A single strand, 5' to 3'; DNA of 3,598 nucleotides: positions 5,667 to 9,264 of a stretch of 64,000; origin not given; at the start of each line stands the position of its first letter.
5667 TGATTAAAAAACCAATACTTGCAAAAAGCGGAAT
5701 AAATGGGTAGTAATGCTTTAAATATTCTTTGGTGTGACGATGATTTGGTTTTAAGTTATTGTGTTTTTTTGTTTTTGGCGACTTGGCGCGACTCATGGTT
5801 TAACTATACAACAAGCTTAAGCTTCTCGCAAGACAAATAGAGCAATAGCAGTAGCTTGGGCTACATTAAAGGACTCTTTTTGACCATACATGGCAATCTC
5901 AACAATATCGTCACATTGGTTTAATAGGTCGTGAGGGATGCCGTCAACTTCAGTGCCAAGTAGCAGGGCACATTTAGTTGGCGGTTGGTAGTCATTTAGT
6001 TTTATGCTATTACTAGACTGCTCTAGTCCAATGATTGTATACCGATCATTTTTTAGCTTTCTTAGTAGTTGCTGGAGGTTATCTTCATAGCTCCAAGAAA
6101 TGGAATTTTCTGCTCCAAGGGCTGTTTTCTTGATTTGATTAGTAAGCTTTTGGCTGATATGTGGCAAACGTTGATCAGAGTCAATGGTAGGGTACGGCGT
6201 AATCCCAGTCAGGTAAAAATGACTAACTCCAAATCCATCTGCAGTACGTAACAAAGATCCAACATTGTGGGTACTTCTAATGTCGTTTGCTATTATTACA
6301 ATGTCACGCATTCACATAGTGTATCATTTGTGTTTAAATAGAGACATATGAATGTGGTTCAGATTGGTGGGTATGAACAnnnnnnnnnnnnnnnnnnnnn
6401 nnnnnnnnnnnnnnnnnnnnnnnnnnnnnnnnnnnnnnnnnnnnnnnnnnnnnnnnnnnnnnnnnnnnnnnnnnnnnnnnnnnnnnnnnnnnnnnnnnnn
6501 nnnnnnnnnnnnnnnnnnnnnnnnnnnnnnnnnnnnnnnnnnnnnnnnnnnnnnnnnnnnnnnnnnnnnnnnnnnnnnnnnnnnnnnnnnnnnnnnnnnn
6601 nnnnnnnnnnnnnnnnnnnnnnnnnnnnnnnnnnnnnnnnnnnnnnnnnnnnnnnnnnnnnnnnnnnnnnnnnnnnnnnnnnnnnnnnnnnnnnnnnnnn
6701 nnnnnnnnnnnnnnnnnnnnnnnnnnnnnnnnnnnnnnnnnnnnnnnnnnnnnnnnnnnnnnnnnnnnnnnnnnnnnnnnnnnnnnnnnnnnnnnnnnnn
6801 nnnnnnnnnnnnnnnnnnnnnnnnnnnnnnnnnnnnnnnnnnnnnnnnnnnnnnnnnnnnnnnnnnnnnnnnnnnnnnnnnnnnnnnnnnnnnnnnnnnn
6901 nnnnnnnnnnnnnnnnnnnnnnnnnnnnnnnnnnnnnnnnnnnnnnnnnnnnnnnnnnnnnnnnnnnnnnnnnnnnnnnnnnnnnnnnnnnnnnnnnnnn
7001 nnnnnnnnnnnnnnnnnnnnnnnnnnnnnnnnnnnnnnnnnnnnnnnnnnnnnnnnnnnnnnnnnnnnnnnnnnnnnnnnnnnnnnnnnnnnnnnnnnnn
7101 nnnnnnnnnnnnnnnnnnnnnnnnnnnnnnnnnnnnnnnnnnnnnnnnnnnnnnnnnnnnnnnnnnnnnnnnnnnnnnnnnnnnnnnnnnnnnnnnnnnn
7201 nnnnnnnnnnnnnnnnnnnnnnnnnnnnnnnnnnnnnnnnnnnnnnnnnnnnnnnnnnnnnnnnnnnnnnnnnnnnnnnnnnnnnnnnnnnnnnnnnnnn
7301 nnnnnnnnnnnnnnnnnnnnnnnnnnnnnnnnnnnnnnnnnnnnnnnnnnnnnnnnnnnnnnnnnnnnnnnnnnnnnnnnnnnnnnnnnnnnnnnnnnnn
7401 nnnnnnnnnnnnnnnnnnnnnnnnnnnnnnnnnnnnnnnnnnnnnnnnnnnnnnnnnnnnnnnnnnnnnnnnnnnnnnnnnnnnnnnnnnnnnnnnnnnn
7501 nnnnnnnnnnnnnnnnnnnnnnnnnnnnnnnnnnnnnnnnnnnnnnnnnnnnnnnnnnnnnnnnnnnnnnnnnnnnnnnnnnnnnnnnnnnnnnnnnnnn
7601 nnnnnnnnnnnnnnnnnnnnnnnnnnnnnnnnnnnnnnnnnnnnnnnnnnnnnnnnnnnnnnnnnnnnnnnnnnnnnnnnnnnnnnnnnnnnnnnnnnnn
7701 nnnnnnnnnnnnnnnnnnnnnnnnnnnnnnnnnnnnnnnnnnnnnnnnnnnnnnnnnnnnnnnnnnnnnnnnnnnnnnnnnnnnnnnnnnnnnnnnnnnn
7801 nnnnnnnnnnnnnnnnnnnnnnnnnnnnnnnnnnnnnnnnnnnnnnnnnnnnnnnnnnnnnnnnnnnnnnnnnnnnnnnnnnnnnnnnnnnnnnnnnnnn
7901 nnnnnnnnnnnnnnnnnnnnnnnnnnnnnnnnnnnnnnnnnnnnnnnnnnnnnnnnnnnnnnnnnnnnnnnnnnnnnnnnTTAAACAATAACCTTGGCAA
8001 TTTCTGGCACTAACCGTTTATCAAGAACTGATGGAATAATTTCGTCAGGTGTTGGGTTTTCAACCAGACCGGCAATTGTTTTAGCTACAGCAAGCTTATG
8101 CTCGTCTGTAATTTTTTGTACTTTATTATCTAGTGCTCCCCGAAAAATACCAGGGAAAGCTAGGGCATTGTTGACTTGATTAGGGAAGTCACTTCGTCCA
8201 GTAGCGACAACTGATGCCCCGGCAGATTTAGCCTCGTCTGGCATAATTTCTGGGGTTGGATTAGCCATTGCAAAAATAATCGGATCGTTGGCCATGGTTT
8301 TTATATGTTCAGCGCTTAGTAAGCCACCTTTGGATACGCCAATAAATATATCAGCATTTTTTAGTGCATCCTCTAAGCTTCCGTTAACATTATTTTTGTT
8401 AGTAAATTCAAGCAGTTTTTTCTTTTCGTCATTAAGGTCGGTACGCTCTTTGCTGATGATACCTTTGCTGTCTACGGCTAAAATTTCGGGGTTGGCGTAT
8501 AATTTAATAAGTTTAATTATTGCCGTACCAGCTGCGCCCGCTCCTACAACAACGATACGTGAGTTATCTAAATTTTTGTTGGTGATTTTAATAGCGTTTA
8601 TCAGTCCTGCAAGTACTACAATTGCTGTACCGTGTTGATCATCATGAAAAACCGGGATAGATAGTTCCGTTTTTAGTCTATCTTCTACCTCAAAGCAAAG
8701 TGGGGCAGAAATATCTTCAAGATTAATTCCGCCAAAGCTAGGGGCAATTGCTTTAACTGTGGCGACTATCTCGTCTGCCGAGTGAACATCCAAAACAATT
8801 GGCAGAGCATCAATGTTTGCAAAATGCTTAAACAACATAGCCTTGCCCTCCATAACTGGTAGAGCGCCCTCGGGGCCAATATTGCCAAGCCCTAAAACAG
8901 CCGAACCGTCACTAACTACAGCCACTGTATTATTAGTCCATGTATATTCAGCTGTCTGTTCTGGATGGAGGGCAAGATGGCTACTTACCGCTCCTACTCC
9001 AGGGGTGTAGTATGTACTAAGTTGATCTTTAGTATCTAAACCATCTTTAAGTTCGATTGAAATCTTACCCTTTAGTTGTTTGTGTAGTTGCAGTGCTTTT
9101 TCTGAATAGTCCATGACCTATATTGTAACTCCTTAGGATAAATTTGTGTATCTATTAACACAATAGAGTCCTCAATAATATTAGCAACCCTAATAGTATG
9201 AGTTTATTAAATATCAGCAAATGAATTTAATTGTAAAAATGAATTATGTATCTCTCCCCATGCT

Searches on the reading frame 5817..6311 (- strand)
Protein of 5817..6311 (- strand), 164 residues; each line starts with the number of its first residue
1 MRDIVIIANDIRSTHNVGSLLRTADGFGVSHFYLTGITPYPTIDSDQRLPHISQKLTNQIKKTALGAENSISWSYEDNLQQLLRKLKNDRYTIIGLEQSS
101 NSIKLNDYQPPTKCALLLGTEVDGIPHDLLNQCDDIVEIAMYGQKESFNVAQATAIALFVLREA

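Call 8: search_protein_families(library=ncbifam, proteins=[window:5817-6311:-])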
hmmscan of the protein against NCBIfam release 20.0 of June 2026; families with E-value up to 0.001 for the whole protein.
window:5817-6311:- (164 aa): 8 families
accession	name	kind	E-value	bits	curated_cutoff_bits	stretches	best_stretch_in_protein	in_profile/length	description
TIGR00186.1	rRNA_methyl_3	equivalog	3.4e-21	75.8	160.15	1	5-160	95-235/240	23S rRNA (guanosine(2251)-2'-O)-methyltransferase RlmB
NF008386.0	PRK11181.1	equivalog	1.4e-14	54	366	1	5-159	97-236/244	23S rRNA (guanosine(2251)-2'-O)-methyltransferase RlmB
NF008295.0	PRK11081.1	equivalog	9.3e-14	51.5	227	1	3-159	19-159/230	tRNA (guanosine(18)-2'-O)-methyltransferase TrmH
NF008117.0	PRK10864.1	equivalog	8.5e-13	48.2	267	1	2-158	195-335/344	tRNA/rRNA methyltransferase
TIGR00050.1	rRNA_methyl_1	subfamily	5.6e-08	32.9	167.15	1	112-163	104-155/233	TrmJ/YjtD family RNA methyltransferase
TIGR00185.1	tRNA_yibK_trmL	equivalog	1.6e-07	31.3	190.6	1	59-159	43-142/154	tRNA (uridine(34)/cytosine(34)/5-carboxymethylaminomethyluridine(34)-2'-O)-methyltransferase TrmL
NF000477.1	NshR_TsnR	equivalog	9.5e-05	21.9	425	1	83-159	182-258/266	NshR/TsnR family 23S rRNA methyltransferase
NF007752.0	PRK10433.1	equivalog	0.00044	19.8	212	1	111-161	105-155/228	tRNA/rRNA methyltransferase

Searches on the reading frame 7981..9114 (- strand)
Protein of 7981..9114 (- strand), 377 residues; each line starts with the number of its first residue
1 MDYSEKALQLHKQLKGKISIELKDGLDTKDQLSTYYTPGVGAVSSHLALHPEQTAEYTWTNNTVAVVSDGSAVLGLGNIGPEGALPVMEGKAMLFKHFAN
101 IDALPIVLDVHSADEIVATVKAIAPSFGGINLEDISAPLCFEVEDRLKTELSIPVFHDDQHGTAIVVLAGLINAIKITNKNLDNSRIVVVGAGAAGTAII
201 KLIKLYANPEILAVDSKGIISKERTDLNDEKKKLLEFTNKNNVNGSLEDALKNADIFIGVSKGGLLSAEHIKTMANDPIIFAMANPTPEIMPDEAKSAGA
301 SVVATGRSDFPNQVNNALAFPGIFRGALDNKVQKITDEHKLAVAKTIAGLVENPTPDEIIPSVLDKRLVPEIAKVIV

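Call 8: search_protein_families(library=ncbifam, proteins=[window:7981-9114:-])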
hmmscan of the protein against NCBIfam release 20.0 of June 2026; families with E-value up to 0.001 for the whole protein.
window:7981-9114:- (377 aa): 3 families
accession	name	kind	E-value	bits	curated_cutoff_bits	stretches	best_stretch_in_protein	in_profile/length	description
NF009501.0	PRK12861.1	subfamily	2.7e-100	336.6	1178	1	6-356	10-361/764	NADP-dependent malic enzyme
NF010052.0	PRK13529.1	subfamily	1.5e-37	129.5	326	2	114-365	229-515/564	oxaloacetate-decarboxylating malate dehydrogenase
NF041582.1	malolactic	exception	9.2e-24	84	850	1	117-363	215-492/536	malolactic enzyme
